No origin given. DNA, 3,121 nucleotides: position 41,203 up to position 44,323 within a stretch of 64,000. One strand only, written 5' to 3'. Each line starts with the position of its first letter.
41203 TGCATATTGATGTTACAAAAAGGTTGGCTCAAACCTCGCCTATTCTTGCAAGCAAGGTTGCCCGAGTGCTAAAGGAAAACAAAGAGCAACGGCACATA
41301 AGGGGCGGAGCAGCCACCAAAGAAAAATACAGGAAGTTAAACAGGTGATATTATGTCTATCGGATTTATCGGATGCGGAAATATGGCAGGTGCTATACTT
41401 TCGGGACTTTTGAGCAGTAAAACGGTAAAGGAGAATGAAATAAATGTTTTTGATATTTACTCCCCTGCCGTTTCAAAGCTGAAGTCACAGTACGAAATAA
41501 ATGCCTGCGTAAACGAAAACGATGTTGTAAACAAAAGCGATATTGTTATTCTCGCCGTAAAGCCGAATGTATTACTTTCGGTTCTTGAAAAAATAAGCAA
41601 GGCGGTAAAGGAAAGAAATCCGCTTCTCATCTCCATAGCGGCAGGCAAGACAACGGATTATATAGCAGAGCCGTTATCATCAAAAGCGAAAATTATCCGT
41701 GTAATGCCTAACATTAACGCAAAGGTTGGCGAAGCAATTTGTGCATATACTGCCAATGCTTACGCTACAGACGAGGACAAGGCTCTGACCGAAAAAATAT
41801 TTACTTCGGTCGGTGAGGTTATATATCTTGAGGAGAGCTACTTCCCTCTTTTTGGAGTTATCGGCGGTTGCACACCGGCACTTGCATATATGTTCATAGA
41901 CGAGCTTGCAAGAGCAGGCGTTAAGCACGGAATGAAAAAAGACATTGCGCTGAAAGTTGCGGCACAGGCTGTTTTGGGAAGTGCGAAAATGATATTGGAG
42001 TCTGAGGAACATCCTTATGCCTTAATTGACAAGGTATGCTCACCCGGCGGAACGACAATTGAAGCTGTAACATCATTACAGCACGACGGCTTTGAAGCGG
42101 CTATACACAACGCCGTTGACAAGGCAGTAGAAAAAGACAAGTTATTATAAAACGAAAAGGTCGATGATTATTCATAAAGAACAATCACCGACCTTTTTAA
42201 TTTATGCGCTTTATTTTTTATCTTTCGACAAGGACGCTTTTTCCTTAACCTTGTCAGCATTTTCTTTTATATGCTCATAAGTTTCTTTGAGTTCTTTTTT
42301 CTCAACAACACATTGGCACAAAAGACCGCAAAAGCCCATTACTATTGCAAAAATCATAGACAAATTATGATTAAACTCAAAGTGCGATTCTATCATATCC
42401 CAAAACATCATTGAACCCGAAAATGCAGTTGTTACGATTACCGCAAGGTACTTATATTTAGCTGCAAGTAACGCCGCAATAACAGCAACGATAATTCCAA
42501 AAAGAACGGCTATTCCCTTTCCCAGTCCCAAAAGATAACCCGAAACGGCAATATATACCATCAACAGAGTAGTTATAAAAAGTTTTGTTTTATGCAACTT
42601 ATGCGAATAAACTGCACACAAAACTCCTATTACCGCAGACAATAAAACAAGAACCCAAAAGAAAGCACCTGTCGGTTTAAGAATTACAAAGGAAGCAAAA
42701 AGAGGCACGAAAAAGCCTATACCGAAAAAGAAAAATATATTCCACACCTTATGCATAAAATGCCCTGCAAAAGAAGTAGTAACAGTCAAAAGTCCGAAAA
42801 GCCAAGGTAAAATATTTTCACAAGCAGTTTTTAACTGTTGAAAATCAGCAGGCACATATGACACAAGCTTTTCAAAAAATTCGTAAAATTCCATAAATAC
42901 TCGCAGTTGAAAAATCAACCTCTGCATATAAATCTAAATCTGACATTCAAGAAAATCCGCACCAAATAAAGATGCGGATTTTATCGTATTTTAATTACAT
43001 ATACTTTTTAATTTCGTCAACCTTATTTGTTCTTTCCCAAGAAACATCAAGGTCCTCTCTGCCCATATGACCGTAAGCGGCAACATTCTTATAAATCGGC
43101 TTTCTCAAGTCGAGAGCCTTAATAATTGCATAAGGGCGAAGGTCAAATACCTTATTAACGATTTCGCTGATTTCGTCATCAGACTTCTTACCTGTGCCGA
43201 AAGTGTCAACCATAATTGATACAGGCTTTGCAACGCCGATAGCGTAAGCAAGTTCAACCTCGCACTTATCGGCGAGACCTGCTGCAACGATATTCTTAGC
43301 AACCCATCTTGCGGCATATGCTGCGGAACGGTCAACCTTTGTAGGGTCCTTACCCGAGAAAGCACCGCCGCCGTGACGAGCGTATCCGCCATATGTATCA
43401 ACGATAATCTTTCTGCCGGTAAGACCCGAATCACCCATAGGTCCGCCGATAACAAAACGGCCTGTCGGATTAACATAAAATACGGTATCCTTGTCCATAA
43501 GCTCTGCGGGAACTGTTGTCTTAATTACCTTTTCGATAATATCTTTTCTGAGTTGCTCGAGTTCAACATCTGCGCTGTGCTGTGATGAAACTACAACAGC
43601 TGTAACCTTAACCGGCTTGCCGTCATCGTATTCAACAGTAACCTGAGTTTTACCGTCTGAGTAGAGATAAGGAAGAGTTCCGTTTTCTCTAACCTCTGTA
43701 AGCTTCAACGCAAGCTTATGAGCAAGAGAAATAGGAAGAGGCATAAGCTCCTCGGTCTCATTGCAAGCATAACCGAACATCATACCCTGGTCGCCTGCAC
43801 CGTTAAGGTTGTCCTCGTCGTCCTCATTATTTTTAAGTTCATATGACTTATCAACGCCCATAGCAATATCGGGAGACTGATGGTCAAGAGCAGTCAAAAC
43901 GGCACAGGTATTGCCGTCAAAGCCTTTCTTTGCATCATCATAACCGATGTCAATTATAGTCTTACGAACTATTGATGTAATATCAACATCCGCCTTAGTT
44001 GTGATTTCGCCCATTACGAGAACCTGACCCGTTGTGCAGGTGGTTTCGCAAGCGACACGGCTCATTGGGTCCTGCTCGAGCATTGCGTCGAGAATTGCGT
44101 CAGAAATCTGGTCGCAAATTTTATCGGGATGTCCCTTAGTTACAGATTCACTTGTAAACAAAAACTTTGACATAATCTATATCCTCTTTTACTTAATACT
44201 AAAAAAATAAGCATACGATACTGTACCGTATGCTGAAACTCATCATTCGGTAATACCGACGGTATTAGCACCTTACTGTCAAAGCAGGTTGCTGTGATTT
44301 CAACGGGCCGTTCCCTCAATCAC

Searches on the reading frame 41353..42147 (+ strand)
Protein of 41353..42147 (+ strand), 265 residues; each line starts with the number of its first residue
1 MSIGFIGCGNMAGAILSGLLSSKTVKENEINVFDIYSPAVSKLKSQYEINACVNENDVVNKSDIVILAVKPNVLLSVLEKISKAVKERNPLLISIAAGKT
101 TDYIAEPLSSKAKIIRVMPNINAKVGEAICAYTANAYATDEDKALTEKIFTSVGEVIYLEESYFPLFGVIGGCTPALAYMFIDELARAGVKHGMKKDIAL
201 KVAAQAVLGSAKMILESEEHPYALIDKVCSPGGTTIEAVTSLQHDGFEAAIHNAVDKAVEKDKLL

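Call 64: search_protein_families(library=ncbifam, proteins=[window:41353-42147:+], max_evalue=0.00001)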
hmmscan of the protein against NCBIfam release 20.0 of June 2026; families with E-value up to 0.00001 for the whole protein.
window:41353-42147:+ (265 aa): 7 families
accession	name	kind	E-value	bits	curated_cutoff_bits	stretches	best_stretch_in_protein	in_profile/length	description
TIGR00112.1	proC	equivalog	3.3e-80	269.5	196.75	1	3-264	1-262/263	pyrroline-5-carboxylate reductase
NF005813.0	PRK07679.1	exception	9.7e-48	163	404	1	2-263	5-266/279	pyrroline-5-carboxylate reductase ProI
NF008839.0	PRK11880.2-4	equivalog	3.1e-37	128.3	288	1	2-263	3-250/252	pyrroline-5-carboxylate reductase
NF005814.0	PRK07680.1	equivalog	5.8e-29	101.1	278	1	1-255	1-253/275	late competence protein ComER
NF005384.0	PRK06928.1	exception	4.5e-25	88.7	301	1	2-243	3-245/277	pyrroline-5-carboxylate reductase ProG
NF005063.0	PRK06476.1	equivalog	4.6e-21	75.5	254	1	1-261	1-252/258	pyrroline-5-carboxylate reductase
NF009830.0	PRK13304.1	equivalog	3.5e-06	26.7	267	1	1-97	2-95/265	aspartate dehydrogenase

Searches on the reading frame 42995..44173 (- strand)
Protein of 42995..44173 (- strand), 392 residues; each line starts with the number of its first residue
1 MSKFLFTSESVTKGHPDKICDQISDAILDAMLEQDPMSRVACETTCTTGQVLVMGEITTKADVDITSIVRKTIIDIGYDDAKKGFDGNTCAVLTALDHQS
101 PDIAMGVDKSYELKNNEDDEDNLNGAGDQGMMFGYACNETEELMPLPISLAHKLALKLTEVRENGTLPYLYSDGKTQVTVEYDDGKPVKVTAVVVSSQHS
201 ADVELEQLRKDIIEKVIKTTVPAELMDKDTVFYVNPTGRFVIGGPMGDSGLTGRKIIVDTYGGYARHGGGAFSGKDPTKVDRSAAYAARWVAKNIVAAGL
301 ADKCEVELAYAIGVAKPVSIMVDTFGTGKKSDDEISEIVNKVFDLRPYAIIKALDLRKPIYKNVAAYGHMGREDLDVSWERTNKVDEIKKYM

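Call 64: search_protein_families(library=ncbifam, proteins=[window:42995-44173:-], max_evalue=0.00001)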
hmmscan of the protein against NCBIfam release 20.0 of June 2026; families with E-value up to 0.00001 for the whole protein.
window:42995-44173:- (392 aa): 1 family
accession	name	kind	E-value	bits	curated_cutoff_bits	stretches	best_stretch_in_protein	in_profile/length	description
TIGR01034.1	metK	equivalog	3.4e-182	605.5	309.4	1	5-391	1-376/377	methionine adenosyltransferase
